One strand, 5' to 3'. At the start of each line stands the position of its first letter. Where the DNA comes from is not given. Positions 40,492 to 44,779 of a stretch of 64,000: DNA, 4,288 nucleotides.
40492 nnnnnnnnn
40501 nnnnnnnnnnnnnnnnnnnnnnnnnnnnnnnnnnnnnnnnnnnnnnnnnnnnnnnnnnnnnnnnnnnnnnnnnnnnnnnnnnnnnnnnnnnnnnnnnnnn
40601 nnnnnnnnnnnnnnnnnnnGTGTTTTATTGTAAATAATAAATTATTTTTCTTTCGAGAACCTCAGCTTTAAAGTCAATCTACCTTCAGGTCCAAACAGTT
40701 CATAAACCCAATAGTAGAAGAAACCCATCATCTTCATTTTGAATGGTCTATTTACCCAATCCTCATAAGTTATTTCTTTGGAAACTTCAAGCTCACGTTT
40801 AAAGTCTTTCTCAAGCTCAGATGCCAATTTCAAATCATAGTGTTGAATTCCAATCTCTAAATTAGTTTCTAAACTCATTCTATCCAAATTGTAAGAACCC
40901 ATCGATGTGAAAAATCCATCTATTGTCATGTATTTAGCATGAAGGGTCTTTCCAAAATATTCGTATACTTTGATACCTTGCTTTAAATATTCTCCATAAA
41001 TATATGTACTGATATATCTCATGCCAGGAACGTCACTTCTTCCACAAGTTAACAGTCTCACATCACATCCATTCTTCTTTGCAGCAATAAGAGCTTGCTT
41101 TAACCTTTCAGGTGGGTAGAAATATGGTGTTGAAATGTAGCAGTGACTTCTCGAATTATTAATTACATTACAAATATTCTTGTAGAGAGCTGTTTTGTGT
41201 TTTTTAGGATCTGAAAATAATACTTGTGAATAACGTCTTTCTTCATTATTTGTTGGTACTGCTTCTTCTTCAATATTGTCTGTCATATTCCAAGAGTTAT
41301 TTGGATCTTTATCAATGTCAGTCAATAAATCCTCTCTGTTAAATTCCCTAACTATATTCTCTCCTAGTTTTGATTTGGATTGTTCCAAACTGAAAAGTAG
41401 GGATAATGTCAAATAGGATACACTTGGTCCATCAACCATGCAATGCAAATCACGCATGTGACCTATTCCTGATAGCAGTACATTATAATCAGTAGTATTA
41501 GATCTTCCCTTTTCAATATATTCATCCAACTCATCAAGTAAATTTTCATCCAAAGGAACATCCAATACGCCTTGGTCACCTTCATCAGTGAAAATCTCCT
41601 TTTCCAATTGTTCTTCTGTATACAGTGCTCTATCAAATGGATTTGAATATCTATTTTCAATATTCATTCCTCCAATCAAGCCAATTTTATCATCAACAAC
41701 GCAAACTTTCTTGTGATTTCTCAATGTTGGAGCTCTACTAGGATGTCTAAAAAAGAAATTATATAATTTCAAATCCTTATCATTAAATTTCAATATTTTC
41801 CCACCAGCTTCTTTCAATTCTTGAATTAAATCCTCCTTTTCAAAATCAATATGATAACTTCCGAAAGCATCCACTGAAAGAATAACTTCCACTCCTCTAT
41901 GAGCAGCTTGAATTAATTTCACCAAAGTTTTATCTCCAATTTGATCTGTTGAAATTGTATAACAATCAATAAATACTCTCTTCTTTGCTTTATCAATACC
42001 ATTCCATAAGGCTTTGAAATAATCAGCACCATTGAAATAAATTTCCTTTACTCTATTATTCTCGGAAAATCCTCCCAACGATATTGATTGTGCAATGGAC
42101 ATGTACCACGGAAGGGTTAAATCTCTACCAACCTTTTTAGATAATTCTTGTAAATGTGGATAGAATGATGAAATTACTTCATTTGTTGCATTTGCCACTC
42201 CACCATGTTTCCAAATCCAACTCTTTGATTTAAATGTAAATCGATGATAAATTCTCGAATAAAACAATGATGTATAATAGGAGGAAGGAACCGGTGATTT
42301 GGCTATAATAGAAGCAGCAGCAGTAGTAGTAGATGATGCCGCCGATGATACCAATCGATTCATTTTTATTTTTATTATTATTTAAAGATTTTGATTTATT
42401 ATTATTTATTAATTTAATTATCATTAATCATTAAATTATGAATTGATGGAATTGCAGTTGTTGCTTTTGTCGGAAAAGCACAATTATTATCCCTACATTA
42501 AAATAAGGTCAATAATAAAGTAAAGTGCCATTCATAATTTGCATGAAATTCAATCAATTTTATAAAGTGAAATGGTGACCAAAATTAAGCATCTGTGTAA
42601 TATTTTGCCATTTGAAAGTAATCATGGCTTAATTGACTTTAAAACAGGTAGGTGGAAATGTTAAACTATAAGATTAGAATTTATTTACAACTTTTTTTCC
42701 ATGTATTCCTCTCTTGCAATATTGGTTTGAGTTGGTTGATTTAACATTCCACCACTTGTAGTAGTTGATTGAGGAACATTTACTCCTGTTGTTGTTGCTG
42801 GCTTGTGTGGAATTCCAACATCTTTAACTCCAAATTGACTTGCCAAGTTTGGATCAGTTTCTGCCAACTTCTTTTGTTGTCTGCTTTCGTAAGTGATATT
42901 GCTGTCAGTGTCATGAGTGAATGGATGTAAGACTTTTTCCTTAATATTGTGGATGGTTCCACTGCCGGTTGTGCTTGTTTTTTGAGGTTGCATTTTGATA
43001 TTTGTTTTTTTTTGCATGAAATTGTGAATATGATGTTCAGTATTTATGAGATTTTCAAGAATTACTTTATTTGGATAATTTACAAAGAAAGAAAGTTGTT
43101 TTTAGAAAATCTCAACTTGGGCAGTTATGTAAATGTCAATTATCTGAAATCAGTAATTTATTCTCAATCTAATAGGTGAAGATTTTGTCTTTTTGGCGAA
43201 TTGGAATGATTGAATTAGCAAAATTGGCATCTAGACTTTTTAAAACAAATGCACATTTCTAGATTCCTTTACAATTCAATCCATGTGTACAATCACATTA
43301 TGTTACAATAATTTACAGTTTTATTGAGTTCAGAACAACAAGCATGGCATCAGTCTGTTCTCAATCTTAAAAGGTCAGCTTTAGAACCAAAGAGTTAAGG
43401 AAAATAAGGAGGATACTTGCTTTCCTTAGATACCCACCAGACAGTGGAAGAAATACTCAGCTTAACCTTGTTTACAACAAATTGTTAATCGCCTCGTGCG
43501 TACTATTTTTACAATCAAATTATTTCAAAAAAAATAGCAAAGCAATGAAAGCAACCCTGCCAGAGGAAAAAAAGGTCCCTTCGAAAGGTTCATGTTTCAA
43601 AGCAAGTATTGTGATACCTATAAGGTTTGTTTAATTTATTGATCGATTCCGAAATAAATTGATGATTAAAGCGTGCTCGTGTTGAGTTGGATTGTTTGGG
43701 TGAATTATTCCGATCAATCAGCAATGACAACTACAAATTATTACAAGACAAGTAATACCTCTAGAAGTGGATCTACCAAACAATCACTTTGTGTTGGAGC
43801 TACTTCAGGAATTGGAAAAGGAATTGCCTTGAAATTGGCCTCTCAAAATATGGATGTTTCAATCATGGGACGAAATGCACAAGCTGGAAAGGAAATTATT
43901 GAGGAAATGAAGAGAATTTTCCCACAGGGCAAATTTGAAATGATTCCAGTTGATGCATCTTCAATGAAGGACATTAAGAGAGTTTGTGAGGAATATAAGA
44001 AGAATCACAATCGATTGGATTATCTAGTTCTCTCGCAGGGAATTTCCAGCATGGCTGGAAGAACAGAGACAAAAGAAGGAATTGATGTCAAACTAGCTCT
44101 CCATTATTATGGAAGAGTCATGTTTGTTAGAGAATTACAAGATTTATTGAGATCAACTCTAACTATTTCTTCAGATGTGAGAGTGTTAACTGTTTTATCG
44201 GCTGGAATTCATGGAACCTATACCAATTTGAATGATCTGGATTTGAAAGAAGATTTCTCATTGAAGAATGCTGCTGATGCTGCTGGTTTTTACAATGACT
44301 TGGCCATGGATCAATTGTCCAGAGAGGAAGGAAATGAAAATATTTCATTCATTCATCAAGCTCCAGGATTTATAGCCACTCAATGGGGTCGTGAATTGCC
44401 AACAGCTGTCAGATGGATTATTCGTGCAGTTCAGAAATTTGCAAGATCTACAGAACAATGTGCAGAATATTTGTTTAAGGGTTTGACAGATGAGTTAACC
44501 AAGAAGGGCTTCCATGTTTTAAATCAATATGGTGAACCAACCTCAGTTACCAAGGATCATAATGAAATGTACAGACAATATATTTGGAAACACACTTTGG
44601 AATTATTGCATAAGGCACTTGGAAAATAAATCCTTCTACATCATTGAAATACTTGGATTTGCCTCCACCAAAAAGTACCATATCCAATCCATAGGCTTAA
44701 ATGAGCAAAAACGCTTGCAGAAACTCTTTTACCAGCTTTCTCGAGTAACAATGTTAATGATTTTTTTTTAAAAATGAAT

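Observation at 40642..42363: Bacterial-type (PLD, two-HKD) cardiolipin synthase with a mitochondrial presequence, tail-to-tail with mitochondrial Lon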

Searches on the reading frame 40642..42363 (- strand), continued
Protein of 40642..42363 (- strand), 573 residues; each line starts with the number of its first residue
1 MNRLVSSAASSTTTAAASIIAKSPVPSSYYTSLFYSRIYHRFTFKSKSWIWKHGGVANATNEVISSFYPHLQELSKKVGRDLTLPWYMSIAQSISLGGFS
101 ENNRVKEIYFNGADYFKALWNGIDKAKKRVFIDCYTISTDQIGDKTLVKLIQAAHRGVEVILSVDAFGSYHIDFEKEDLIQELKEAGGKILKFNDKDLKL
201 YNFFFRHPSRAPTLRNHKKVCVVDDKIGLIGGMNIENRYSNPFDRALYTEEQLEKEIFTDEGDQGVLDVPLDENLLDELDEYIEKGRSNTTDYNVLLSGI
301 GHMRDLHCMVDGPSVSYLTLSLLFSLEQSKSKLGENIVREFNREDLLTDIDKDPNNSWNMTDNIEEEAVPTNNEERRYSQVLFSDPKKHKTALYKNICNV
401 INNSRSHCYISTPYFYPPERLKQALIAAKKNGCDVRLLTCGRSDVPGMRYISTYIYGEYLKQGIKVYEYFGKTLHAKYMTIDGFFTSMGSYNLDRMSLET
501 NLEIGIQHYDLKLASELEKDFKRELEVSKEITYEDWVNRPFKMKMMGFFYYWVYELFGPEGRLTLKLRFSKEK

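Call 40: predict_structure(alignment_id=A1)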
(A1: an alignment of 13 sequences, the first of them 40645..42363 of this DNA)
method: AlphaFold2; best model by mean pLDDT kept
length: 573 residues; sequences in the alignment: 13
mean_pLDDT: 75.2   pTM: 0.76
mean pLDDT of the five models: 75.2, 74.9, 73.4, 73.1, 72.3
residues with pLDDT >= 90: 239; 70-90: 166; 50-70: 32; < 50: 136
segments of 3 or more residues with pLDDT < 50: 1-31, 240-301, 348-373, 559-573
pLDDT, mean of each block of 10 residues (from residue 1): 29 33 36 67 86 93 94 94 94 91 90 88 96 89 93 98 90 90 96 84 66 78 94 66 38 37 27 38 35 34 82 93 85 83 57 35 34 70 68 87 96 89 96 95 79 92 95 89 94 78 91 95 92 94 88 69 34 32
secondary structure, 60 per line:
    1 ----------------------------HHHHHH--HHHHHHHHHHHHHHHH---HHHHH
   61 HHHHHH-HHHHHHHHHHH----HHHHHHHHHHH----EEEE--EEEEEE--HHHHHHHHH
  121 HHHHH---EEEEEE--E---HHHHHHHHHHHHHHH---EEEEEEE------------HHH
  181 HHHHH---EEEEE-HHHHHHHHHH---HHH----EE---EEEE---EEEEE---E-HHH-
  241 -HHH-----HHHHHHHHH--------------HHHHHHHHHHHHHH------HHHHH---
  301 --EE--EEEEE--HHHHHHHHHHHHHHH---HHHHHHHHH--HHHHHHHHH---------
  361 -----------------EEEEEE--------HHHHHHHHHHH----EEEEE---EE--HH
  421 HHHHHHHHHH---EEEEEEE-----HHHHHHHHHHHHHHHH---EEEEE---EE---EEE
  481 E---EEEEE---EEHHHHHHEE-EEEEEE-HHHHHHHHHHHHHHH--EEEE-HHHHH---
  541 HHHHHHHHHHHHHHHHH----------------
elements in order: H29-34 H37-52 H56-66 H68-78 H83-93 E98-101 E104-109 H112-125 E129-134 H141-155 E159-165 H178-185 E189-193 H195-204 E220-223 E227-231 H250-258 H273-286 H293-297 E307-311 H314-328 H332-340 H343-351 E378-383 H392-402 E407-411 H419-430 E434-440 H446-461 E465-469 E478-481 E485-489 H495-500 E504-509 H511-525 E528-531 H533-537 H541-557

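Call 43: list_cluster_members(proteins=[P0133, P0135, P0137, P0143, P0147, P0156, P0162, P0166, P0193, P0195])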
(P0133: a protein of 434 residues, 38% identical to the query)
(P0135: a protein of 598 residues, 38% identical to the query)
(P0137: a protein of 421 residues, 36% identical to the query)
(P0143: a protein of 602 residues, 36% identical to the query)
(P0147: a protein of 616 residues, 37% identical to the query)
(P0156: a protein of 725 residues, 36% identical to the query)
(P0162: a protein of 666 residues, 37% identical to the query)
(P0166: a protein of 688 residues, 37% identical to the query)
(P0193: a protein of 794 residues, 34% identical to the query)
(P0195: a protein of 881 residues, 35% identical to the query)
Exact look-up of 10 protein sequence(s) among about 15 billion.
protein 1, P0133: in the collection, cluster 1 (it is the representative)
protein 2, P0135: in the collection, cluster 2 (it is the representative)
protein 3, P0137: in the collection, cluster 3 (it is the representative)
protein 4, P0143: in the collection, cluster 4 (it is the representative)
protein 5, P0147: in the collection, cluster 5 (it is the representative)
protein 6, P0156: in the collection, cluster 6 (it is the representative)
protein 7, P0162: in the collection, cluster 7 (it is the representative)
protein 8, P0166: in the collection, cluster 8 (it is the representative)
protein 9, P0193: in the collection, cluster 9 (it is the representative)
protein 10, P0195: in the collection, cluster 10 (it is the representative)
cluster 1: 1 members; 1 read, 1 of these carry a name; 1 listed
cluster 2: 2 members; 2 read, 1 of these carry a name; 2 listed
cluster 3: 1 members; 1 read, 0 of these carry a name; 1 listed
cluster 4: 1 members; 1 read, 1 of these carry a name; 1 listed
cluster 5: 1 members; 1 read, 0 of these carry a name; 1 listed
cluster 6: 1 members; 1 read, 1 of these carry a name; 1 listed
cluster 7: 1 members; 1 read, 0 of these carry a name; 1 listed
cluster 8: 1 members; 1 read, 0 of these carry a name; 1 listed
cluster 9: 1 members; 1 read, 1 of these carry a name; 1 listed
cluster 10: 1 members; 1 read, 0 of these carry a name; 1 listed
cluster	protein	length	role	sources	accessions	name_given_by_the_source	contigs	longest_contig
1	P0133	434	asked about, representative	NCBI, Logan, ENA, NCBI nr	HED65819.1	MAG TPA: cardiolipin synthase ClsB [Planctomycetes bacterium] | cardiolipin synthase ClsB [Planctomycetota bacterium]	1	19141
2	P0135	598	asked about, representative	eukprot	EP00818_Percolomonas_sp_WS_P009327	CAMPEP_0117436192 /NCGR_PEP_ID=MMETSP0759-20121206/880_1 /TAXON_ID=63605 ...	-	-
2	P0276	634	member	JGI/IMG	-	-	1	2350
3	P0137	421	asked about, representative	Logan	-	-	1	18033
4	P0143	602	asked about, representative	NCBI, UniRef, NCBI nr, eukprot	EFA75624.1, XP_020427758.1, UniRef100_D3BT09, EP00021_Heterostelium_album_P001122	phospholipase D [Heterostelium album PN500] | Phospholipase D n=1 Tax=Heterostelium pallidum (strain ATCC 26659 / Pp 5 / PN500) ... | XP_020427758.1 phospholipase D [Heterostelium album PN500]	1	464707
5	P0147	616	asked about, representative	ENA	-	-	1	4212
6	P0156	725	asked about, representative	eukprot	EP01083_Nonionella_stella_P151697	485209_1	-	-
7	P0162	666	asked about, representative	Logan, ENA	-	-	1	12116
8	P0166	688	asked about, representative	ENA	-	-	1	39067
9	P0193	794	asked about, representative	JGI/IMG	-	cardiolipin synthase A/B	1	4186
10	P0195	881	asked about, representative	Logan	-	-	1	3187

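Call 44: fold_search(model_id=the predicted structure, library=pdb)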
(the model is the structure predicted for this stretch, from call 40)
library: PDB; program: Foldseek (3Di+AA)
matches with E <= 10: 847; with E <= 0.001: 143
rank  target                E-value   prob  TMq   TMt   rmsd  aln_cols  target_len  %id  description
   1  7svp_C                1.6e-15  1.00  0.46  0.46   9.7       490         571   14  Structure of compound 34 bound to human Phospholipase D2 catalytic domain (released 2023-01-25)
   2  6ohp_B                3.3e-15  1.00  0.44  0.44   9.9       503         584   14  Structure of compound 1 (halopemide) bound human Phospholipase D2 catalytic domain (released 2020-02-19)
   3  7svp_B                4.1e-15  1.00  0.46  0.46   9.6       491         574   14  Structure of compound 34 bound to human Phospholipase D2 catalytic domain (released 2023-01-25)
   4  6ohr_B                4.9e-15  1.00  0.42  0.42  11.7       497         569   14  Structure of compound 5 bound human Phospholipase D1 catalytic domain (released 2020-02-19)
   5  6ohp_C                5.7e-15  1.00  0.46  0.46   9.1       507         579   14  Structure of compound 1 (halopemide) bound human Phospholipase D2 catalytic domain (released 2020-02-19)
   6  6ohr_D                5.7e-15  1.00  0.44  0.44   9.1       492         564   13  Structure of compound 5 bound human Phospholipase D1 catalytic domain (released 2020-02-19)
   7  6ohr_A                8.9e-15  1.00  0.42  0.42  12.0       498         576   13  Structure of compound 5 bound human Phospholipase D1 catalytic domain (released 2020-02-19)
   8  6oho_A                9.3e-15  1.00  0.45  0.45   9.6       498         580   15  Structure of human Phospholipase D2 catalytic domain (released 2020-02-19)
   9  6ohp_D                9.3e-15  1.00  0.44  0.44  10.1       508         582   14  Structure of compound 1 (halopemide) bound human Phospholipase D2 catalytic domain (released 2020-02-19)
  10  6ohp_A                1.0e-14  1.00  0.45  0.44  10.2       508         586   14  Structure of compound 1 (halopemide) bound human Phospholipase D2 catalytic domain (released 2020-02-19)
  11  1v0u                  1.3e-14  1.00  0.47  0.54   7.0       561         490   12  Phospholipase D from Streptomyces sp. strain PMF soaked with the product glycerophosphate. (released 2004-06-03)
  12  6ohm_A                1.3e-14  1.00  0.43  0.43   9.6       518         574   14  Structure of tungstate bound human Phospholipase D2 catalytic domain (released 2020-02-19)
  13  8yr5_C                1.5e-14  1.00  0.44  0.56   9.7       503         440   15  Crystal structure of E. coli phosphatidylserine synthase in apo state (released 2024-11-20)
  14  6ohs_A                1.5e-14  1.00  0.45  0.44   9.5       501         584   15  Structure of compound 3 (ML299) bound human Phospholipase D2 catalytic domain (released 2020-02-19)
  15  6ohr_F                1.7e-14  1.00  0.44  0.48  10.1       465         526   13  Structure of compound 5 bound human Phospholipase D1 catalytic domain (released 2020-02-19)
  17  7e0m_A                2.1e-14  1.00  0.44  0.63  10.3       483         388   12  Crystal structure of phospholipase D (released 2021-12-22)
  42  7e0m_B                8.2e-14  1.00  0.44  0.64   9.7       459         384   12  Crystal structure of phospholipase D (released 2021-12-22)
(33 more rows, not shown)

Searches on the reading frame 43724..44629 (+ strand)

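Call 64: search_protein_families(library=pfam, proteins=[window:43724-44629:+], max_evalue=0.001)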
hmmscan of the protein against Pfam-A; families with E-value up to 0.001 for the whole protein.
window:43724-44629:+ (301 aa): 2 families
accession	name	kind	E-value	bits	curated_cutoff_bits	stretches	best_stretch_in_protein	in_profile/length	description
PF00106.31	adh_short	-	1.2e-16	61.2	26.6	1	22-117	4-97/195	short chain dehydrogenase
PF13561.12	adh_short_C2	-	1.4e-12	48.2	27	1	25-145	1-122/236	Enoyl-(Acyl carrier protein) reductase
